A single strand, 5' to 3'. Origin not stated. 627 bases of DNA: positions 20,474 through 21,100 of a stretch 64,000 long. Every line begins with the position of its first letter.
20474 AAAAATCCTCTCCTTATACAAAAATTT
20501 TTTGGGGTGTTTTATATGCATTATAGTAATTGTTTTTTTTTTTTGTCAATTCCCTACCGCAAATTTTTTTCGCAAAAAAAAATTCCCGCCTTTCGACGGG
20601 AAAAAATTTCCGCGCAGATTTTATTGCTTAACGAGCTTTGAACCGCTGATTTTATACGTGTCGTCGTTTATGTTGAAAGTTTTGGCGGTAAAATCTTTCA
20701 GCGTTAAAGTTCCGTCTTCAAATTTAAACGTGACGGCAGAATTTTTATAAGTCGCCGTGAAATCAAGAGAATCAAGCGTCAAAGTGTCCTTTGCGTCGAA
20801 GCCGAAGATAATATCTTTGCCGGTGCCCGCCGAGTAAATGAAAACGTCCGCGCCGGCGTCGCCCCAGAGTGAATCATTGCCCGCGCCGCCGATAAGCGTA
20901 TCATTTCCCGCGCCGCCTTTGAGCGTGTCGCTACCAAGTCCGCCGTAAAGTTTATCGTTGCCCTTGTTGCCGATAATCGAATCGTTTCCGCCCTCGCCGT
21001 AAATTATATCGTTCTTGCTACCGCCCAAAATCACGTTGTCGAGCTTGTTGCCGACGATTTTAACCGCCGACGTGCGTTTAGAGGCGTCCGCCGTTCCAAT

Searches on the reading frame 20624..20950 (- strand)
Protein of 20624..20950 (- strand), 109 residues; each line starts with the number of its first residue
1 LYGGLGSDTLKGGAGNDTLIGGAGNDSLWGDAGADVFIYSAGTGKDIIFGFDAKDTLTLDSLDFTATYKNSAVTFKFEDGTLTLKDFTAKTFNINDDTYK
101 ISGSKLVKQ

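Call 27: find_related_loci(query=A2, collection=genome_contigs, flank=2500)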
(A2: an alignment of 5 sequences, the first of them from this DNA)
Query A2 (109 aa) in genome_contigs; peptide patterns used: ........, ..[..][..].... (x = any residue, [..] = any of these).
347 stretches matched a pattern; 247 encode a relative of the query (tblastn E <= 1e-3); the best 80 are kept; 80 distinct loci.
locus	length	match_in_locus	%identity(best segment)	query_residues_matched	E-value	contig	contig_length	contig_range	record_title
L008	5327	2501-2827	83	1-109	9e-56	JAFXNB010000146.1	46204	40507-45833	MAG: Selenomonadaceae bacterium isolate RGIG6564 Sheep_Reticulum-5__c678016, whole genome shotgun sequence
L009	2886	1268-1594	81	1-109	1e-54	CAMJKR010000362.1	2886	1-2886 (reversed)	MAG: uncultured Selenomonadales bacterium isolate SRR12081298_bin.24_metaWRAP_v1.3_MAG genome assembly, contig: ERZ12289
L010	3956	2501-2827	80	1-109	4e-54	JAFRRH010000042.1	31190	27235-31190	MAG: Selenomonadaceae bacterium isolate RGIG2729 Goat_Omasum-4__c404760, whole genome shotgun sequence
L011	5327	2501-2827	79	1-109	5e-54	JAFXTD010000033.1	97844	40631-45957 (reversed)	MAG: Selenomonadaceae bacterium isolate RGIG6722 Sheep_Rumen-2__c2593, whole genome shotgun sequence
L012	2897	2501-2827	79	1-109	1e-53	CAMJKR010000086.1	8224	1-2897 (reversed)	MAG: uncultured Selenomonadales bacterium isolate SRR12081298_bin.24_metaWRAP_v1.3_MAG genome assembly, contig: ERZ12289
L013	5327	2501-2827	79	1-109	1e-53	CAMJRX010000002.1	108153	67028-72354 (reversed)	MAG: uncultured Selenomonadales bacterium isolate SRR12081294_bin.75_metaWRAP_v1.3_MAG genome assembly, contig: ERZ12289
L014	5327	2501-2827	76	1-109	3e-52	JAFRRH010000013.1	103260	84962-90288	MAG: Selenomonadaceae bacterium isolate RGIG2729 Goat_Omasum-4__c104943, whole genome shotgun sequence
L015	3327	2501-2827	75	1-109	3e-50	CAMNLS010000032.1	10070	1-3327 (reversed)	MAG: uncultured Selenomonadales bacterium isolate SRR1206671_bin.52_metaWRAP_v1.3_MAG genome assembly, contig: NODE.1872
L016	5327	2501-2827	74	1-108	2e-48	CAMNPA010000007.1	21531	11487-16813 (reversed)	MAG: uncultured Selenomonadales bacterium isolate SRR1206671_bin.45_metaWRAP_v1.3_MAG genome assembly, contig: NODE.4454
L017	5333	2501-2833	72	1-109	4e-47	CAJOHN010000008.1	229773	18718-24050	uncultured Selenomonadaceae bacterium isolate Red_deer_4_mag_170 genome assembly, contig: scaffold_487, whole genome sho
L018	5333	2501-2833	71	1-109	1e-47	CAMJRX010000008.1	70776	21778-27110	MAG: uncultured Selenomonadales bacterium isolate SRR12081294_bin.75_metaWRAP_v1.3_MAG genome assembly, contig: ERZ12289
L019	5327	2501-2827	71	1-109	2e-46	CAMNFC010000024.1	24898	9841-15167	MAG: uncultured Selenomonadales bacterium isolate SRR1206671_bin.135_metaWRAP_v1.3_MAG genome assembly, contig: NODE.338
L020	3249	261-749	72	1-109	6e-46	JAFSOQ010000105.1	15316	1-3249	MAG: Selenomonadaceae bacterium isolate RGIG3333 Goat_Reticulum-6__c387383, whole genome shotgun sequence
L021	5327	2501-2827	72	1-109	5e-46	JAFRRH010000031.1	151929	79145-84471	MAG: Selenomonadaceae bacterium isolate RGIG2729 Goat_Omasum-4__c301514, whole genome shotgun sequence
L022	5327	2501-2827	70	1-109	4e-45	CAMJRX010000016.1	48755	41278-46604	MAG: uncultured Selenomonadales bacterium isolate SRR12081294_bin.75_metaWRAP_v1.3_MAG genome assembly, contig: ERZ12289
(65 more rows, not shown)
